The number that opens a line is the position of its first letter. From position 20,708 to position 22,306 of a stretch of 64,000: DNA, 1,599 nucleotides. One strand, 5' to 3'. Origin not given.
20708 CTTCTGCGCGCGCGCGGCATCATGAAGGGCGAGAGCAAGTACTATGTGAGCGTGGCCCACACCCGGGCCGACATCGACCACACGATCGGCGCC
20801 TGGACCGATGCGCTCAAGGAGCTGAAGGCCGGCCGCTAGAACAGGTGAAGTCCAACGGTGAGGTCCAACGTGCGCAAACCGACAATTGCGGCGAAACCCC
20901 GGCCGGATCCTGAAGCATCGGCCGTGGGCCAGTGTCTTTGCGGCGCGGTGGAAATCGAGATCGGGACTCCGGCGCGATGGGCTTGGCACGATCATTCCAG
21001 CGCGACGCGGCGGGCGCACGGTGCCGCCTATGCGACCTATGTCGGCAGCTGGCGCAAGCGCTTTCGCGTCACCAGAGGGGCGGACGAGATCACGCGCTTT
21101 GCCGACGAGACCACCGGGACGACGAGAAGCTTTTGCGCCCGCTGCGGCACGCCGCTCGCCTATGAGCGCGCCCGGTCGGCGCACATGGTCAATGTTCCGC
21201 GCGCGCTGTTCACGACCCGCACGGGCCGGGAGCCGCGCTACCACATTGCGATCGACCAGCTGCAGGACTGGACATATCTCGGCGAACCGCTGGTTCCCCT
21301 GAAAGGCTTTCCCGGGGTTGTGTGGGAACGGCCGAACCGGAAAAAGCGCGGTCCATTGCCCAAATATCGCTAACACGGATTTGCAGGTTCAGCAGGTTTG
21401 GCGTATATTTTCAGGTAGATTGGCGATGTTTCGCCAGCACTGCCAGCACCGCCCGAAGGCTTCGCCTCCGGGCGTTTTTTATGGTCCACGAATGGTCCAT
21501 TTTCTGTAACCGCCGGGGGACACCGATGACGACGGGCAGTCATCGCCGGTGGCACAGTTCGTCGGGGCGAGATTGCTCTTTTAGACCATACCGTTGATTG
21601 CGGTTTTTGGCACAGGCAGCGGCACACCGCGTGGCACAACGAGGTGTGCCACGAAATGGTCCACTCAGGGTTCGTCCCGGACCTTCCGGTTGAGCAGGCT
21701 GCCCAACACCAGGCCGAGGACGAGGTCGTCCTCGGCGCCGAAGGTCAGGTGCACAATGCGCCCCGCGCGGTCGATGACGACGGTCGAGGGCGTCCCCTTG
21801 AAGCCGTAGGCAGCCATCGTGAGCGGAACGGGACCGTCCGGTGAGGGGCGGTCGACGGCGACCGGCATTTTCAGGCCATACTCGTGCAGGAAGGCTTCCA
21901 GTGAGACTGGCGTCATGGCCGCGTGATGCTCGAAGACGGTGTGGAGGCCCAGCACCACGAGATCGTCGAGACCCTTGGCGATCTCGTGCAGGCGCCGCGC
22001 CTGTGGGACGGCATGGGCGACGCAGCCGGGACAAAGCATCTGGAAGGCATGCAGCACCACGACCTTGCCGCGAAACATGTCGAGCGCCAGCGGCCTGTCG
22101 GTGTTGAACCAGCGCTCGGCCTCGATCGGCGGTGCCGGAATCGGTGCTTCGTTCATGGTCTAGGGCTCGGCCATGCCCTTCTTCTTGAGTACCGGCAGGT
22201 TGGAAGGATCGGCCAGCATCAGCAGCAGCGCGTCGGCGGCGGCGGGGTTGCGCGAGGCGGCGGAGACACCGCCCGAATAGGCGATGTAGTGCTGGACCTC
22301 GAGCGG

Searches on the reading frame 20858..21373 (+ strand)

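Call 69: search_protein_families(library=pfam, proteins=[window:20858-21373:+])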
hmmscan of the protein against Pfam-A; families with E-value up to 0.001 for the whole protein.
window:20858-21373:+ (171 aa): 1 family
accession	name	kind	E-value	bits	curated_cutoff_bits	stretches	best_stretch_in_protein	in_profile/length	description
PF04828.22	GFA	-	2.6e-16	60.2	24.3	1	23-130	3-111/115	Glutathione-dependent formaldehyde-activating enzyme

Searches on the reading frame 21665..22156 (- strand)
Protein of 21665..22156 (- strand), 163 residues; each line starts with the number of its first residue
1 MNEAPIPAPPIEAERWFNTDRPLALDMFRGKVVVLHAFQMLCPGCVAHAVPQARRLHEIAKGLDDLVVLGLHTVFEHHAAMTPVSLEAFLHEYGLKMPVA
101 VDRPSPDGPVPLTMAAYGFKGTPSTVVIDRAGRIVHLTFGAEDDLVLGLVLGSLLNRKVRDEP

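Call 69: search_protein_families(library=pfam, proteins=[window:21665-22156:-])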
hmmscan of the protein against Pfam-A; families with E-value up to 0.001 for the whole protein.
window:21665-22156:- (163 aa): 2 families
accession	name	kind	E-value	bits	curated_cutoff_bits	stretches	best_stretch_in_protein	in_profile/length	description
PF08534.16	Redoxin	-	2.1e-09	37.8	26.6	1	22-143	20-137/148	Redoxin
PF00578.27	AhpC-TSA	-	1.6e-07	31.7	26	1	8-136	5-123/124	AhpC/TSA family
